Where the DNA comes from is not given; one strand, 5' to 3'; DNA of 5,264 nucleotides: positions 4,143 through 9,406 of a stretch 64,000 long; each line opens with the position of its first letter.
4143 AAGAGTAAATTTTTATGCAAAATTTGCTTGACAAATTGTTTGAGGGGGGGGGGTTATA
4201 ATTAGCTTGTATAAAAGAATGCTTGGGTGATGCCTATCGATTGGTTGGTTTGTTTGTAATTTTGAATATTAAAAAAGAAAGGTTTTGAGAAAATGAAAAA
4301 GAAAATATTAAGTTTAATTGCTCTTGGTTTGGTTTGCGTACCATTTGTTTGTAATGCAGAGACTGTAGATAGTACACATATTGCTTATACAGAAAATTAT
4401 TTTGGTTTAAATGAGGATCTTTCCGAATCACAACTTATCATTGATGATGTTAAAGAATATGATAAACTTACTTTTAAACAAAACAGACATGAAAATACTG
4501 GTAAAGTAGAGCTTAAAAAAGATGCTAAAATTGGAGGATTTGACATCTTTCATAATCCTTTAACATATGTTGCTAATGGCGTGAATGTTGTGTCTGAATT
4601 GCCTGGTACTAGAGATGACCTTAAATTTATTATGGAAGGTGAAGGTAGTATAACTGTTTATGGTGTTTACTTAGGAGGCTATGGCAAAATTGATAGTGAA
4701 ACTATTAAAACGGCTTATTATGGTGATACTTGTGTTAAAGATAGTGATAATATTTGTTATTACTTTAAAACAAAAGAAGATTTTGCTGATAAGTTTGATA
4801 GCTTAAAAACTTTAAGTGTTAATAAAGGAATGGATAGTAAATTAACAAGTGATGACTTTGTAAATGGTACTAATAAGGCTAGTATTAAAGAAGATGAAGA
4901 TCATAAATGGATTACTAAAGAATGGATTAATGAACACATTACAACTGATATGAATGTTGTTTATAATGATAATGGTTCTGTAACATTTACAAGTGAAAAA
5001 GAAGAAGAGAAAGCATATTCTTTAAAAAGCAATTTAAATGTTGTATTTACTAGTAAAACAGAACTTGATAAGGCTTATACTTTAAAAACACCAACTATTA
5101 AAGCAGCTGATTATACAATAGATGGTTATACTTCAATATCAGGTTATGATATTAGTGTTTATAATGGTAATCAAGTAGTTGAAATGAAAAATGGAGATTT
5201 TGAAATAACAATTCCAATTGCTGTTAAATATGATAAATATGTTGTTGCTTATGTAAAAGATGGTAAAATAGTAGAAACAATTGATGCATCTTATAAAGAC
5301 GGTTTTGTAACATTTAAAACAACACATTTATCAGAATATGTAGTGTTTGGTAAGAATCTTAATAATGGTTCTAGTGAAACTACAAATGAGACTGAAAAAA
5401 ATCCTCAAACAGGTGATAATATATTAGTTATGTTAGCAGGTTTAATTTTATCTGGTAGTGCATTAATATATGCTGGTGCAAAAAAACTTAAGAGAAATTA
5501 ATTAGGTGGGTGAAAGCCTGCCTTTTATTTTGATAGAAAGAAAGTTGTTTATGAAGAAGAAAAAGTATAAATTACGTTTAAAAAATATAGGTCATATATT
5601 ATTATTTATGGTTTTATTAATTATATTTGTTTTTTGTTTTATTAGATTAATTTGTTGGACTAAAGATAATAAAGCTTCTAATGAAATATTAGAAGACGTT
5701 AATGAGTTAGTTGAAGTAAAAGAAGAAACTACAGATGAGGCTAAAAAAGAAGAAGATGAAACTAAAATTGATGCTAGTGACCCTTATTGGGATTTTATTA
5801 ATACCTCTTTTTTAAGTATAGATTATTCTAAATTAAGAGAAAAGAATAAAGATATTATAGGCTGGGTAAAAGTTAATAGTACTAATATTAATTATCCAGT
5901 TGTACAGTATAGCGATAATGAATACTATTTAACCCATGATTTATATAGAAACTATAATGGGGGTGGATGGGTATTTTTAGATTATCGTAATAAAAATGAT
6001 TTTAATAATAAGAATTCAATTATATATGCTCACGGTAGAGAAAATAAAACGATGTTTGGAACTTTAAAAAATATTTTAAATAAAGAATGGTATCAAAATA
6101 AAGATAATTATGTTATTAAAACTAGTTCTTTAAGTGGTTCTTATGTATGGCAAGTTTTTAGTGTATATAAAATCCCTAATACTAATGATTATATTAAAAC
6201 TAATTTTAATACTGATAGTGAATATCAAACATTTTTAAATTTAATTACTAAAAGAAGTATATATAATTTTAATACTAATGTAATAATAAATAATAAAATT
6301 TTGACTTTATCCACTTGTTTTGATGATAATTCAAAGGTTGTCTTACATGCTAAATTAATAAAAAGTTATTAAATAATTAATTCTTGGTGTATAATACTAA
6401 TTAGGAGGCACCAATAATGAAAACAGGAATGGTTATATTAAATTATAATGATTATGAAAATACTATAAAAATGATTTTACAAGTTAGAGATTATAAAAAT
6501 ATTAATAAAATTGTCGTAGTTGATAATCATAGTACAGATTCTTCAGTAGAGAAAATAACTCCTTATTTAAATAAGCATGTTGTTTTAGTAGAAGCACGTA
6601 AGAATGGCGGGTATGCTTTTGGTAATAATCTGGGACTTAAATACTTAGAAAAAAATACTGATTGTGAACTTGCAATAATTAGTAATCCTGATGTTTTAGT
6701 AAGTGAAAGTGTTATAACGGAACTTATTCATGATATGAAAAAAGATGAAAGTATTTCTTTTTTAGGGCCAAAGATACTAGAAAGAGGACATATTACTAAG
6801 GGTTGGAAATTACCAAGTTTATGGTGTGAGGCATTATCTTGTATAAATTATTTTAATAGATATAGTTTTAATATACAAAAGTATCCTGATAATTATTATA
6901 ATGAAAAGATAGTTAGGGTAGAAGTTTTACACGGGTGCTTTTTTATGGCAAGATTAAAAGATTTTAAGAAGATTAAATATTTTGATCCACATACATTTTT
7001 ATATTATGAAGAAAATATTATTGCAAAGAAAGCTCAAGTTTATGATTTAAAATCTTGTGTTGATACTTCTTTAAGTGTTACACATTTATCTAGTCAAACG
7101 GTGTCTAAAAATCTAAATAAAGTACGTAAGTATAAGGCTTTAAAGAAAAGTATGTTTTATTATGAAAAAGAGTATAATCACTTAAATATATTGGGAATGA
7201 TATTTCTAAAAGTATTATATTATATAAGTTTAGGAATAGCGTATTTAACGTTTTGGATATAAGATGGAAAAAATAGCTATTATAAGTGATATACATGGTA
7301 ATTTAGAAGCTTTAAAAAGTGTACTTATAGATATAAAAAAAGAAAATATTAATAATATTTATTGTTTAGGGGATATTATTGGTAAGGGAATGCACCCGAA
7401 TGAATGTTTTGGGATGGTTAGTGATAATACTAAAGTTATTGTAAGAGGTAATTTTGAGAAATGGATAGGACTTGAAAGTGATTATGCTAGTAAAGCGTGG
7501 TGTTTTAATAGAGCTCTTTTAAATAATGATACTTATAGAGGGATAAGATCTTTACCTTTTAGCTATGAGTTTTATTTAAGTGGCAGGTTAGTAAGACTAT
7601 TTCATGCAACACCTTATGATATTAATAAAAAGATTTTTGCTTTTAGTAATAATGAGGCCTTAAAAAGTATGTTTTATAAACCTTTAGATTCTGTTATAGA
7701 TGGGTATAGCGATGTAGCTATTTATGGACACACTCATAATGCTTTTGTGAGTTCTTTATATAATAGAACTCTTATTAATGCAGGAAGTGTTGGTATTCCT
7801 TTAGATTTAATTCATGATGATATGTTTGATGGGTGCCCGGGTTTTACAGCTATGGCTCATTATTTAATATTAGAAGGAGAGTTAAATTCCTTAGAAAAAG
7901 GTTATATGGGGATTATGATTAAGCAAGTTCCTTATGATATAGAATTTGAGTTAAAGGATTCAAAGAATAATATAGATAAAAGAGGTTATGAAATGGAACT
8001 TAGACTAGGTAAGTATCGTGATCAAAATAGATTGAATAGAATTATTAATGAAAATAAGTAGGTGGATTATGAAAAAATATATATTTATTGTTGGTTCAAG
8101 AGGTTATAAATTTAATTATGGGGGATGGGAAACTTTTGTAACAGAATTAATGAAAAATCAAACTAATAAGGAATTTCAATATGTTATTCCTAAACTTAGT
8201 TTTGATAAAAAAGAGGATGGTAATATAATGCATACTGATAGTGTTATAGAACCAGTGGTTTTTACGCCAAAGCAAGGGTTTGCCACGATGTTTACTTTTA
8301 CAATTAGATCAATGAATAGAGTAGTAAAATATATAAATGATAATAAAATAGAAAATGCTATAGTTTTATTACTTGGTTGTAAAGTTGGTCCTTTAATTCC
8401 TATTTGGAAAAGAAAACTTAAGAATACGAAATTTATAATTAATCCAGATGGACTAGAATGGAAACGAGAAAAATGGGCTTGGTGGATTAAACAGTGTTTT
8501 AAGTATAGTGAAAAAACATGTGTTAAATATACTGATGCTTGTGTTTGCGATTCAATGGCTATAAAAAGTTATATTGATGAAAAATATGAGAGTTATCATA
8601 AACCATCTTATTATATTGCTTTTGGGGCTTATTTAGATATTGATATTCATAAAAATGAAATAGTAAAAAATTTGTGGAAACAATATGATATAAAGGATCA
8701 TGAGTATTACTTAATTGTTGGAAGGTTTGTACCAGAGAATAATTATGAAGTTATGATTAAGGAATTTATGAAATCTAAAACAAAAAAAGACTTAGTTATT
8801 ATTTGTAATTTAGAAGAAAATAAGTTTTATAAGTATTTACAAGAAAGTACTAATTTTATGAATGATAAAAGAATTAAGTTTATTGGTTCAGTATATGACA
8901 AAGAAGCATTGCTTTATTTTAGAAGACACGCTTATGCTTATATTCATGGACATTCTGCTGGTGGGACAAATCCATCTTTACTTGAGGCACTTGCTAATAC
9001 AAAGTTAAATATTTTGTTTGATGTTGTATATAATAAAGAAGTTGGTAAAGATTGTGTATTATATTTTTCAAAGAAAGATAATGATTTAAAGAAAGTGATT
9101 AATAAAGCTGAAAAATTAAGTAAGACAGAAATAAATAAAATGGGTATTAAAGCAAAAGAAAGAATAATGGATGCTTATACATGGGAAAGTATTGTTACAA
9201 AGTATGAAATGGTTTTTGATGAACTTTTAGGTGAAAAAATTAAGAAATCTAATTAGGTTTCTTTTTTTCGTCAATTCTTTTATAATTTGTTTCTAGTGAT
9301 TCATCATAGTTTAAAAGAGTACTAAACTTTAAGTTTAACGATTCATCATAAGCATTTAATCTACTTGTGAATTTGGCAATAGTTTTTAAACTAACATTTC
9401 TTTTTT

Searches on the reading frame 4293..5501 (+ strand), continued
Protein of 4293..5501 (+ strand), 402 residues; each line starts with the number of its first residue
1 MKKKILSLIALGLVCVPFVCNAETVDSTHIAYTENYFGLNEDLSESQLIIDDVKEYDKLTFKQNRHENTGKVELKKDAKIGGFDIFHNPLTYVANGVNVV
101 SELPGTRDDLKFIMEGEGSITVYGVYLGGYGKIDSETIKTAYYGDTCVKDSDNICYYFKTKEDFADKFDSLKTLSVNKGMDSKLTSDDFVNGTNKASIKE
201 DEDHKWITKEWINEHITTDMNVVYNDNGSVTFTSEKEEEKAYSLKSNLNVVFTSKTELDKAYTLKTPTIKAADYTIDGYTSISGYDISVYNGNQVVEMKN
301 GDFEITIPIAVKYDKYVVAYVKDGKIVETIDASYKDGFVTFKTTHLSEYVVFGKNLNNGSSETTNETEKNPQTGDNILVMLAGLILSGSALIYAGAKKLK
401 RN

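Call 64: fold_search(model_id=the predicted structure, library=pdb)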
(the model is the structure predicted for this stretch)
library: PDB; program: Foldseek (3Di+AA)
matches with E <= 10: 827; with E <= 0.001: 3
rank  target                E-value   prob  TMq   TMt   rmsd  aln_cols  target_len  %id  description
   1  3ud2_B                9.8e-05  0.99  0.19  0.23  22.4       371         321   10  Crystal structure of Selenomethionine ZU5A-ZU5B protein domains of human erythrocyte ankyrin (released 2012-02-22)
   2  3ud1_A                2.3e-04  0.95  0.18  0.22  21.2       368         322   10  Crystal structure of ZU5A-ZU5B domains of human erythrocyte ankyrin (released 2012-02-22)
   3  3ud2_A                3.2e-04  0.96  0.19  0.23  22.2       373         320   10  Crystal structure of Selenomethionine ZU5A-ZU5B protein domains of human erythrocyte ankyrin (released 2012-02-22)
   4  6m3r_E                1.1e-03  0.90  0.19  0.18  20.7       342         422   10  Crystal structure of AnkG/beta4-spectrin complex (released 2020-05-13)
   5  7o0e_A                8.3e-03  0.91  0.11  0.10  11.9       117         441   11  Crystal structure of GH30 (mutant E188A) complexed with aldotriuronic acid from Thermothelomyces thermophila. (released 2021-09-08)
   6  6m3p_C                9.3e-03  0.66  0.19  0.18  21.0       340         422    9  Crystal structure of AnkG/beta2-spectrin complex (released 2020-05-13)
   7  4d8o                  9.8e-03  0.72  0.20  0.17  21.1       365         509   10  Crystal Structure of the ankyrin-B ZU5-ZU5-UPA-DD tandem (released 2012-03-28)
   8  8p67_A                1.2e-02  0.99  0.15  0.14   7.8       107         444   15  Crystal structure of Thermothelomyces thermophila (double mutant EE) in complex with aldotetrauronic acid (released 2024-05-22)
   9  8cbc_A                1.2e-02  0.98  0.13  0.12   9.8        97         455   13  Crystal structure of Thermothelomyces thermophila GH30 (double mutant EE) in complex with xylotriose. (released 2024-05-22)
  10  8c48_A                1.4e-02  0.98  0.13  0.12   9.7        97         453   13  Crystal structure of Thermothelomyces thermophila GH30 (double mutant EE) in complex with xylopentaose (released 2024-05-22)
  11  6m3q_E                1.9e-02  0.63  0.19  0.17  20.4       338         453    9  Crystal structure of AnkB/beta4-spectrin complex (released 2020-05-13)
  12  8p67_B                2.1e-02  0.85  0.10  0.09  13.2        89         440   12  Crystal structure of Thermothelomyces thermophila (double mutant EE) in complex with aldotetrauronic acid (released 2024-05-22)
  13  5mi4                  2.1e-02  0.38  0.09  0.05  15.9       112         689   15  BtGH84 mutant with covalent modification by MA3 (released 2017-11-01)
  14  5fl1_A                2.6e-02  0.44  0.10  0.06  15.4       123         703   11  Structure of a hydrolase with an inhibitor (released 2016-08-31)
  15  7ou8_AAA              2.6e-02  0.41  0.10  0.06  14.6       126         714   17  Human O-GlcNAc hydrolase in complex with DNJNAc-thiazolidines (released 2022-04-13)
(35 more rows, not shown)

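Call 82: find_encoding_contigs(protein=P0023, flank=2500, max_places=10)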
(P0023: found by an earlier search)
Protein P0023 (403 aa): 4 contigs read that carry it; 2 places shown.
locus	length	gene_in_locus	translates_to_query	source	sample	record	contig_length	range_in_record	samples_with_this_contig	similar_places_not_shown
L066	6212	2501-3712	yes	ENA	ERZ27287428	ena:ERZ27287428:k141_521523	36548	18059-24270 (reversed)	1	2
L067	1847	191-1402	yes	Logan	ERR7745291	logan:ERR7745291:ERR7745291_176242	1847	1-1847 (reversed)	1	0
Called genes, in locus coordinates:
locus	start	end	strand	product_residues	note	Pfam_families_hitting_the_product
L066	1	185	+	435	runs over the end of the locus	-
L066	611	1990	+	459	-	-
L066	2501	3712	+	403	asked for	-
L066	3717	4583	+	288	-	PF04203:Sortase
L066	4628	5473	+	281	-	PF00535:Glycos_transf_2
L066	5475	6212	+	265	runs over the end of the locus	PF00149:Metallophos, PF12850:Metallophos_2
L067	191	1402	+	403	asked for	-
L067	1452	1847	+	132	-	?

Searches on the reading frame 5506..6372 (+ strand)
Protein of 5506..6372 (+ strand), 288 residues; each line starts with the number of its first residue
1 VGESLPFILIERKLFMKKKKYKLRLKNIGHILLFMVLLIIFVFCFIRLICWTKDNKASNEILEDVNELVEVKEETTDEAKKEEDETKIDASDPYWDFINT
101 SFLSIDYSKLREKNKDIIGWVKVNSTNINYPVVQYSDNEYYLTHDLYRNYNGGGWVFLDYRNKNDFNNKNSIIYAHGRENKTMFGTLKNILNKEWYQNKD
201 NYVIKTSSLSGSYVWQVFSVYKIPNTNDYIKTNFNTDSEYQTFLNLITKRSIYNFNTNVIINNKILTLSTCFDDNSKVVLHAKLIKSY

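Call 6: search_protein_families(library=pfam, proteins=[window:5506-6372:+], max_evalue=0.01)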
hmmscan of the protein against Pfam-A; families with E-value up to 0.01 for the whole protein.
window:5506-6372:+ (288 aa): 2 families
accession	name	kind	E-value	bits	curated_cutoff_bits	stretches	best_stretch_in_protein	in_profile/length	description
PF04203.18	Sortase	-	8.2e-11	42.2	26.6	1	122-284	2-124/125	Sortase domain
PF13800.11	Sigma_reg_N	-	0.0021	18.7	26.3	1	15-72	3-57/91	Sigma factor regulator N-terminal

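Call 31: find_encoding_contigs(protein=window:5506-6372:+, flank=2500, max_places=10)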
Protein window:5506-6372:+ (288 aa): 4 contigs read that carry it; 1 place shown.
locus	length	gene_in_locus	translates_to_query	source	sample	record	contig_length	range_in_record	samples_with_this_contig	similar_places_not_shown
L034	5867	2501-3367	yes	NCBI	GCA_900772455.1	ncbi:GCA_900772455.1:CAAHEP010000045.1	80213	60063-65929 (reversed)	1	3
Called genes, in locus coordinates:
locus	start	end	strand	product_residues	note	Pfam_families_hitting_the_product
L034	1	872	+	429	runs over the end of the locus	-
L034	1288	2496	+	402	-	-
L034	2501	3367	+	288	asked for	PF04203:Sortase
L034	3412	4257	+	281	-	PF00535:Glycos_transf_2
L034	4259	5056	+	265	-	PF00149:Metallophos, PF12850:Metallophos_2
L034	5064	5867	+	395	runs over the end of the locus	PF09314:DUF1972, PF00534:Glycos_transf_1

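Call 46: search_protein_families(library=ncbifam, proteins=[window:5551-6372:+], max_evalue=0.01)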
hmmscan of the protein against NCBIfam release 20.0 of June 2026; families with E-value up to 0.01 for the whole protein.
window:5551-6372:+ (273 aa): 4 families
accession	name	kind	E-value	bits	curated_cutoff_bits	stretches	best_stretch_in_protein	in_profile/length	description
TIGR03064.1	sortase_srtB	equivalog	9.4e-51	172.4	153.75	1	17-260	7-228/235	class B sortase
NF040525.1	SrtB_LPKTxSAVK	exception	1.2e-19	70.3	200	1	64-262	27-229/261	class B sortase, LPKTxAVK-specific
NF033745.1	class_C_sortase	subfamily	0.00084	19.1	160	1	17-177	3-159/220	class C sortase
NF058671.1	sortase_SrtD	exception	0.0065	16.2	140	0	22-124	6-85/187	class D sortase, LPxTATN-specific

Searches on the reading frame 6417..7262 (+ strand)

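Call 6: search_protein_families(library=pfam, proteins=[window:6417-7262:+], max_evalue=0.01)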
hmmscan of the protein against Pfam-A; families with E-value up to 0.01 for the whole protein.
window:6417-7262:+ (281 aa): 1 family
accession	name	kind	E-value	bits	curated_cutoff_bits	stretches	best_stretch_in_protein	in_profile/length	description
PF00535.33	Glycos_transf_2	-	3.4e-09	37.3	23.3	1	6-179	3-160/168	Glycosyl transferase family 2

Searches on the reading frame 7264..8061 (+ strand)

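Call 6: search_protein_families(library=pfam, proteins=[window:7264-8061:+], max_evalue=0.01)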
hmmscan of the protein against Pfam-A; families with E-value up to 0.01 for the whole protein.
window:7264-8061:+ (265 aa): 2 families
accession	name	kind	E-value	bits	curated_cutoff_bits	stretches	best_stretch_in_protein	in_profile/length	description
PF12850.12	Metallophos_2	-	1.2e-16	61.5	27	1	3-180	2-139/154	Calcineurin-like phosphoesterase superfamily domain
PF00149.33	Metallophos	-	3.1e-12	47.8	21.5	1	3-159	2-190/191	Calcineurin-like phosphoesterase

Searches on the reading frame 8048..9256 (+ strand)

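Call 6: search_protein_families(library=pfam, proteins=[window:8048-9256:+], max_evalue=0.01)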
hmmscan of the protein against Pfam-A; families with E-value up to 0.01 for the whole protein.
window:8048-9256:+ (402 aa): 3 families
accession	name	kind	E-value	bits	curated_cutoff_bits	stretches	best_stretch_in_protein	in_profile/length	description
PF09314.17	DUF1972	-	2.7e-42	145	25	1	10-194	2-185/186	Domain of unknown function (DUF1972)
PF00534.26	Glycos_transf_1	-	1.4e-09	38.1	26.4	1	215-370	11-170/172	Glycosyl transferases group 1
PF13692.12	Glyco_trans_1_4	-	9.1e-05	23.2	27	1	221-339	4-124/142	Glycosyl transferases group 1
